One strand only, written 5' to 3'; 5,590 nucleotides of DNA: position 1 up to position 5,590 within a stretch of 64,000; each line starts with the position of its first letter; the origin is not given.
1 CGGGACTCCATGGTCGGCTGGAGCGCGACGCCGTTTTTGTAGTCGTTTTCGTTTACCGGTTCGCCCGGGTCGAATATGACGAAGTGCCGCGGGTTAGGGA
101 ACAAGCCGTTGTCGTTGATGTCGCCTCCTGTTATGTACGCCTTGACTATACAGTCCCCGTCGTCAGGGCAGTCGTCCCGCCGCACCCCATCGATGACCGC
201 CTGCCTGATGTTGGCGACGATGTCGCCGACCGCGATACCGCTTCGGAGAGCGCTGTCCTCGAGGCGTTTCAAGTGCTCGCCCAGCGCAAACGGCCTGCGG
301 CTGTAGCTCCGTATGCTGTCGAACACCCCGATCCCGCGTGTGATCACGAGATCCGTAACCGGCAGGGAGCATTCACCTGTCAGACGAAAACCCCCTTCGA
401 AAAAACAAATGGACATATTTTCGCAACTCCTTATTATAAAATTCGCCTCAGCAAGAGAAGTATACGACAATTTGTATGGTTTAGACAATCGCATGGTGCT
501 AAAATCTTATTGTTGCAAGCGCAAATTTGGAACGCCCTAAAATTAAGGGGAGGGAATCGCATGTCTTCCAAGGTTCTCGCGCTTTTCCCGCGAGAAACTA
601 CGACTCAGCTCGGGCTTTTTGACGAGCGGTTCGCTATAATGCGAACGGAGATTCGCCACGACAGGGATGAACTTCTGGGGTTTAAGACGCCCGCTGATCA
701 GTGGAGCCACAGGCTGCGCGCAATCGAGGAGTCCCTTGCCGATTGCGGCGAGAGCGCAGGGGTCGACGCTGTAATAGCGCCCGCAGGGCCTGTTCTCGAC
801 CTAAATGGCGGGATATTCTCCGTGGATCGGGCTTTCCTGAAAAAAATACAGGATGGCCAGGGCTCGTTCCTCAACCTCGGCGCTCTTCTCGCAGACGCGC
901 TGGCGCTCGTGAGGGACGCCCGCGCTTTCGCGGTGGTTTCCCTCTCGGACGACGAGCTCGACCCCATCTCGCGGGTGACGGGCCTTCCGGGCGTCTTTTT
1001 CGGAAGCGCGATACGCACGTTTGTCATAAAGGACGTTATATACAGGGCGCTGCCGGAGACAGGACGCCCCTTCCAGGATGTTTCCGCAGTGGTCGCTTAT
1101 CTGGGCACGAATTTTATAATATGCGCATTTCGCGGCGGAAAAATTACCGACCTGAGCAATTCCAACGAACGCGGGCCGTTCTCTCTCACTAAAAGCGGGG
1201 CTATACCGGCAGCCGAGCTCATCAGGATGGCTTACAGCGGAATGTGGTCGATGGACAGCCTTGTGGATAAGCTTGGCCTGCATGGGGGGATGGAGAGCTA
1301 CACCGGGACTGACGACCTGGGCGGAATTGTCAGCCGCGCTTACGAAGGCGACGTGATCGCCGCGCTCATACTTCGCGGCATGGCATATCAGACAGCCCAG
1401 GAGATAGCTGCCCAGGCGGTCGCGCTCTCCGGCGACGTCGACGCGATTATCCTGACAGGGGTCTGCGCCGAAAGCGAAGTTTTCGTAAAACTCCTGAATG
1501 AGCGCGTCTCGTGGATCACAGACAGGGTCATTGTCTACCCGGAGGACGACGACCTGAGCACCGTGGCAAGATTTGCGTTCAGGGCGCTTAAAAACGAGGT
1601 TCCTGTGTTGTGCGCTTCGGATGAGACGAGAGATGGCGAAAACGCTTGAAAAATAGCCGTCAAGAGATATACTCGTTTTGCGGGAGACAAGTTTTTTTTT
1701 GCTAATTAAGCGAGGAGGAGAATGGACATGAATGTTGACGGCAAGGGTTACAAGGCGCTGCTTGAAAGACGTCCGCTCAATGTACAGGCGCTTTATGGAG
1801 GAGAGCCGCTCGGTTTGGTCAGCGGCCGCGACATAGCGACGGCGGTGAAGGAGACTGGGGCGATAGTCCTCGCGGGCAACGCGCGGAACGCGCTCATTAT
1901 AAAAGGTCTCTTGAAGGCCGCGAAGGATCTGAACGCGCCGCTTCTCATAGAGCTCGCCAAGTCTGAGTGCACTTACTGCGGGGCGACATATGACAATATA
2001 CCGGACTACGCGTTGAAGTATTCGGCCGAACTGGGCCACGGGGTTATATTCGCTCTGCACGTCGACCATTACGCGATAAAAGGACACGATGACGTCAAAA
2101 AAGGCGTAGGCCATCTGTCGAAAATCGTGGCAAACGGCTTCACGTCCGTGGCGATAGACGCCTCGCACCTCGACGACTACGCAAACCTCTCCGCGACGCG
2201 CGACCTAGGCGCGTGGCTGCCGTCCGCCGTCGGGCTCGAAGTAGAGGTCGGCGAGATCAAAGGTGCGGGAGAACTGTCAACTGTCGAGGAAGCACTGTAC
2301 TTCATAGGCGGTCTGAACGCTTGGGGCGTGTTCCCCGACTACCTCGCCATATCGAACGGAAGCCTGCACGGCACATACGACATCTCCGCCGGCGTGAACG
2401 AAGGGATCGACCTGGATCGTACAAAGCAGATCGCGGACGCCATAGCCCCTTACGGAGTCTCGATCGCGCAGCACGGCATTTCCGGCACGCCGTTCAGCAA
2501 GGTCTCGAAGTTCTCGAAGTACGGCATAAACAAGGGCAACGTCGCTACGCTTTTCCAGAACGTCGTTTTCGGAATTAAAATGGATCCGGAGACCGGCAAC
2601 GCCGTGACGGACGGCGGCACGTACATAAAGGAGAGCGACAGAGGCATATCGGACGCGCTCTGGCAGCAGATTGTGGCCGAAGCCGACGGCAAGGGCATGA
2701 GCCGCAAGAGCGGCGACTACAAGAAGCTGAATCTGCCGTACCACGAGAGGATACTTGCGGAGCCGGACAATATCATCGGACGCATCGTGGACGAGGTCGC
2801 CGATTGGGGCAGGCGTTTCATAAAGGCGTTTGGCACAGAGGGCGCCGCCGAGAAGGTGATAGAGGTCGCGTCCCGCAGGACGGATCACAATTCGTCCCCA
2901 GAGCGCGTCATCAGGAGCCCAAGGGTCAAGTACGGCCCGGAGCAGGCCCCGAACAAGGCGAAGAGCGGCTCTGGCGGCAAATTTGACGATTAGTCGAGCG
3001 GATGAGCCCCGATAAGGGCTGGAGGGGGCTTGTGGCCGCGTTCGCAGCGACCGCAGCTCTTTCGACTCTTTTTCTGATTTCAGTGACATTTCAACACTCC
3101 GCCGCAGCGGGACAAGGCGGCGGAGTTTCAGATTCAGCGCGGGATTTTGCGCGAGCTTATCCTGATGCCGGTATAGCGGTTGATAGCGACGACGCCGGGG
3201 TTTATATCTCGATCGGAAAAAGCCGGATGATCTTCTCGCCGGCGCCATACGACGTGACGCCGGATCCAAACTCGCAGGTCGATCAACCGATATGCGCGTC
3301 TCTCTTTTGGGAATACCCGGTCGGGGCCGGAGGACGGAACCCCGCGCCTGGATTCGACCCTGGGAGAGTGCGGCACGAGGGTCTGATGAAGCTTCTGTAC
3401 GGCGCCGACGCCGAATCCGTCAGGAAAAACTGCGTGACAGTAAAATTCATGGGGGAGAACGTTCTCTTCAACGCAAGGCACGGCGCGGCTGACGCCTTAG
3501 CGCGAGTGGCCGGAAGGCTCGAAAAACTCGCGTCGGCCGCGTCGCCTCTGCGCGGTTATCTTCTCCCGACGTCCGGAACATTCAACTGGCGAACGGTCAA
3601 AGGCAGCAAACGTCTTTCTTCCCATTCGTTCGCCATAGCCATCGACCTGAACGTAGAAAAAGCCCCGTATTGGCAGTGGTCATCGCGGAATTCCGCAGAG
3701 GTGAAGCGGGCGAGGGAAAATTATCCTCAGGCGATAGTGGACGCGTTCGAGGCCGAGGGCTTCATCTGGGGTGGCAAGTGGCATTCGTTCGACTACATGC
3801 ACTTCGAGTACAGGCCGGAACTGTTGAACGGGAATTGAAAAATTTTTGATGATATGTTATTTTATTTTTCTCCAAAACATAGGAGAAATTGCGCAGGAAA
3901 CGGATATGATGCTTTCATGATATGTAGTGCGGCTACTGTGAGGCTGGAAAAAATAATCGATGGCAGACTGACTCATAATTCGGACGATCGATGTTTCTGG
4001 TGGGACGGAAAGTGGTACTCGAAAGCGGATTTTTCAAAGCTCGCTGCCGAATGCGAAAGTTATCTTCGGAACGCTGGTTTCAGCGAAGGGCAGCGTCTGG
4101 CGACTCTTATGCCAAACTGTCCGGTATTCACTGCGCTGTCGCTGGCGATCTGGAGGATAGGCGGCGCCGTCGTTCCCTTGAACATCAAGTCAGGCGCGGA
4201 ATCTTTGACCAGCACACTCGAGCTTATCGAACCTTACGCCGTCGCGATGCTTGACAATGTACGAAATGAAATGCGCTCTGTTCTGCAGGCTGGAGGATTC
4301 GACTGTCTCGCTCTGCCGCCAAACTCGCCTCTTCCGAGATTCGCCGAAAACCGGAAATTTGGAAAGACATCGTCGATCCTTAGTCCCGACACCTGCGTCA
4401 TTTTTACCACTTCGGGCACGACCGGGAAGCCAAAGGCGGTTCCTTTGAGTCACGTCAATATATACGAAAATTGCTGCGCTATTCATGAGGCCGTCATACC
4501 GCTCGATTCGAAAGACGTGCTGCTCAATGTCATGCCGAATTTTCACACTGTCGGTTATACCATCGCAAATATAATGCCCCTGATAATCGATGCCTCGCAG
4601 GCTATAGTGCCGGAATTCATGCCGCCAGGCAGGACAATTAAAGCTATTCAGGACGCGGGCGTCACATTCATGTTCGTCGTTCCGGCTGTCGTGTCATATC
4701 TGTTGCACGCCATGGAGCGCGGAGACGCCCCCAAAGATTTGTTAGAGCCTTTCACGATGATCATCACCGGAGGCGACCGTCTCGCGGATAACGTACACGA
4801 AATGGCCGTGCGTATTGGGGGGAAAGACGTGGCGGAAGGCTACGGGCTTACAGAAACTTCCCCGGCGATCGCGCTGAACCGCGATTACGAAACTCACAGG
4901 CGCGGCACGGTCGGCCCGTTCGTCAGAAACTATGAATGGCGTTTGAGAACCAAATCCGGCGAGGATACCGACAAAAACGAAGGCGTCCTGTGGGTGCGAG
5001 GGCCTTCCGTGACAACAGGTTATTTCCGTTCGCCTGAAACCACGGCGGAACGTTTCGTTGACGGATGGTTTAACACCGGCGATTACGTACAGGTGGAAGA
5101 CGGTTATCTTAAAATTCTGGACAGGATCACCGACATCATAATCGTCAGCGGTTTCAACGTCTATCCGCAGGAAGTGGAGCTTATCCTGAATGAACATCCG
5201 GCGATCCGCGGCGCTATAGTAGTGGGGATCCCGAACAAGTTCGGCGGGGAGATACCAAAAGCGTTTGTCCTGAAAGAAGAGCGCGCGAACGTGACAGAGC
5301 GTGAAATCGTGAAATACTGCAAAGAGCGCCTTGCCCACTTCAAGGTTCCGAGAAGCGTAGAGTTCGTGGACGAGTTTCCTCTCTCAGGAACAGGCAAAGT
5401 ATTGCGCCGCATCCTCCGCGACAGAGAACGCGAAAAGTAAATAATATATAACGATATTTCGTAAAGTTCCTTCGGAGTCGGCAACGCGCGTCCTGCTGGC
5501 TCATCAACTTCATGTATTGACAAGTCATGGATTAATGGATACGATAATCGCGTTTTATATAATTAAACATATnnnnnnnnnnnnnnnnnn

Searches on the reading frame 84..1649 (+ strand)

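Call 30: search_protein_families(library=ncbifam, proteins=[window:84-1649:+], max_evalue=1e-10)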
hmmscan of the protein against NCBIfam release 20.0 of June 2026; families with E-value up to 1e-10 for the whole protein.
window:84-1649:+ (521 aa): 2 families
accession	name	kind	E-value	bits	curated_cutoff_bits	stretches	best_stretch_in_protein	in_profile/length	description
NF002834.0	PRK03011.1-5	subfamily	9.6e-74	248.6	222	1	162-506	3-350/357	butyrate kinase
TIGR02707.1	butyr_kinase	equivalog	1.1e-67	228.6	289.1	1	163-505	1-346/351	butyrate kinase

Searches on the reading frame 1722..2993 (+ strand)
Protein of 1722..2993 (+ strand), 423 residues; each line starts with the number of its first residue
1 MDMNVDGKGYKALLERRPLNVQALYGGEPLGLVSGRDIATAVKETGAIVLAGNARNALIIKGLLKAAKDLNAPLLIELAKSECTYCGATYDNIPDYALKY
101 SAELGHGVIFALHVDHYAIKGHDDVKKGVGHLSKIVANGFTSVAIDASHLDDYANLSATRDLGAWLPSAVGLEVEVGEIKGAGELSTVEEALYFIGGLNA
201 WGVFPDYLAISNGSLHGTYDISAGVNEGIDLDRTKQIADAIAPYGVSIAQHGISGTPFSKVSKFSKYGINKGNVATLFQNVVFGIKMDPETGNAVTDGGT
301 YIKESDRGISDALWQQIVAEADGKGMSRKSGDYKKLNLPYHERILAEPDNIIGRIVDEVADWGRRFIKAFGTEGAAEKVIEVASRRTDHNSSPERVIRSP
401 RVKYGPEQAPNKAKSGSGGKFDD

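Call 30: search_protein_families(library=ncbifam, proteins=[window:1722-2993:+], max_evalue=1e-10)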
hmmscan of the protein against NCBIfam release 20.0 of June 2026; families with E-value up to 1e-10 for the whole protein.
window:1722-2993:+ (423 aa): 12 families
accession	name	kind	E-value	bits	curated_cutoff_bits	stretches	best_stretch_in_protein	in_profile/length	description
TIGR01859.1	fruc_bis_ald_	equivalog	3.6e-24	86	343.05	1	32-278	1-233/282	class II fructose-1,6-bisphosphate aldolase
TIGR00167.1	cbbA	subfamily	2e-22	79.9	215.6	1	33-313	4-277/290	ketose-bisphosphate aldolase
NF009497.0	PRK12857.1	equivalog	4e-19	68.9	423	1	31-279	2-236/284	class II fructose-1,6-bisphosphate aldolase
NF006626.0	PRK09195.1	subfamily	5e-19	68.5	384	1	32-313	3-271/284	tagatose-bisphosphate aldolase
NF005590.0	PRK07315.1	equivalog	5.5e-18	65.3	443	1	32-279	3-236/293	class II fructose-bisphosphate aldolase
TIGR01858.1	tag_bisphos_ald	equivalog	3.5e-17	62.4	443.55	1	32-281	1-236/282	tagatose bisphosphate family class II aldolase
NF009374.0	PRK12737.1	subfamily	1e-16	60.8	383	1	32-279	3-236/284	tagatose-bisphosphate aldolase subunit GatY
NF041368.1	Fbpase2_Halo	equivalog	3.7e-16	59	500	1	42-280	16-257/333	class II fructose-bisphosphate aldolase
NF005943.0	PRK07998.1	equivalog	1.2e-15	57.8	364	1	32-276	3-230/283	class II aldolase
NF005481.0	PRK07084.1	equivalog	6.9e-15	55.1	511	1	29-270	9-245/324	class II fructose-bisphosphate aldolase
NF006042.0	PRK08185.1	subfamily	5.5e-14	52.1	405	1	32-283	2-240/287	hypothetical protein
NF005288.0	PRK06806.1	equivalog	1.9e-12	47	396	1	32-283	3-239/281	class II fructose-bisphosphate aldolase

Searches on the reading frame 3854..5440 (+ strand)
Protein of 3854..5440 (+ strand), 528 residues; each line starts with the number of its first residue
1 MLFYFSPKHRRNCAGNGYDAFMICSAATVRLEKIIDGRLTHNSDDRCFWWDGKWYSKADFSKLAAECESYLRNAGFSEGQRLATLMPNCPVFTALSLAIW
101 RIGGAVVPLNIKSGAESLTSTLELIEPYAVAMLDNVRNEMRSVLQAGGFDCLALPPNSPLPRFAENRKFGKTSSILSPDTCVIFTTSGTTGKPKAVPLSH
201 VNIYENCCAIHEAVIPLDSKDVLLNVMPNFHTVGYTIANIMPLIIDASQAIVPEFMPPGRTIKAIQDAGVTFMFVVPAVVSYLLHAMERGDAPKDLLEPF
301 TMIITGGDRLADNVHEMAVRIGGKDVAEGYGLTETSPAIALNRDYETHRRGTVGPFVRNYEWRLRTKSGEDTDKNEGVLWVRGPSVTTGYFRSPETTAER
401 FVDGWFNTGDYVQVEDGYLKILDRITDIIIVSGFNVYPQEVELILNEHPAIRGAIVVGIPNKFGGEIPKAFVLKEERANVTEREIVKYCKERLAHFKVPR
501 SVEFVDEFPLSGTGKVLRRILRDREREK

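Call 30: search_protein_families(library=ncbifam, proteins=[window:3854-5440:+], max_evalue=1e-10)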
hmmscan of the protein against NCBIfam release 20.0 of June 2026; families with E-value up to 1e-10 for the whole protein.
window:3854-5440:+ (528 aa): 93 families (the best 25 are shown)
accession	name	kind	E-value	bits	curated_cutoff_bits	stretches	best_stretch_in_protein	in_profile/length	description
NF004837.0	PRK06187.1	subfamily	5e-97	325.3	476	1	29-526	8-523/531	long-chain-fatty-acid--CoA ligase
NF004114.0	PRK05605.1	equivalog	1e-83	281.6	766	1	174-524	217-568/575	long-chain-fatty-acid--CoA ligase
NF005702.0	PRK07514.1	subfamily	1e-72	245.1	558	1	50-526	25-501/506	malonyl-CoA synthase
NF005801.1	PRK07656.1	equivalog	1.1e-71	242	657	1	69-522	41-500/500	FadD3 family acyl-CoA ligase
NF002966.0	PRK03640.1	equivalog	3e-70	237.2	556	1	62-526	35-481/483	o-succinylbenzoate--CoA ligase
NF005463.0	PRK07059.1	subfamily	4e-70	236.8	869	1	175-524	201-555/557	long-chain-fatty-acid--CoA ligase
NF006523.0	PRK08974.1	equivalog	2e-66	224.3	884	1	174-527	202-555/561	long-chain-fatty-acid--CoA ligase FadD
NF005307.0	PRK06839.1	equivalog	2.4e-66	224.4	748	1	71-526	44-494/496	o-succinylbenzoate--CoA ligase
NF009233.0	PRK12583.1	subfamily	6.5e-66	222.9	832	1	172-525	195-550/558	fatty acid CoA ligase family protein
NF006181.0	PRK08314.1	subfamily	1.2e-65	221.9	705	1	174-527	200-556/563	long-chain-fatty-acid--CoA ligase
NF006572.0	PRK09088.1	equivalog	1.6e-65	221.7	696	1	54-524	28-486/491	acyl-CoA synthetase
NF052269.1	Staph_lig_FadD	equivalog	3.7e-63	213.6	650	1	58-522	31-490/499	long-chain-fatty-acid--CoA ligase FadD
NF004229.0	PRK05677.1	subfamily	1.3e-62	212.1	879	1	173-528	202-558/563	long-chain-fatty-acid--CoA ligase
NF006182.0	PRK08316.1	subfamily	1.9e-62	211.4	663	1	42-525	24-517/523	fatty acyl-CoA synthetase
NF004808.0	PRK06155.1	equivalog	8.9e-62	209.1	722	1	30-524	22-521/542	ATP-dependent acyl-CoA ligase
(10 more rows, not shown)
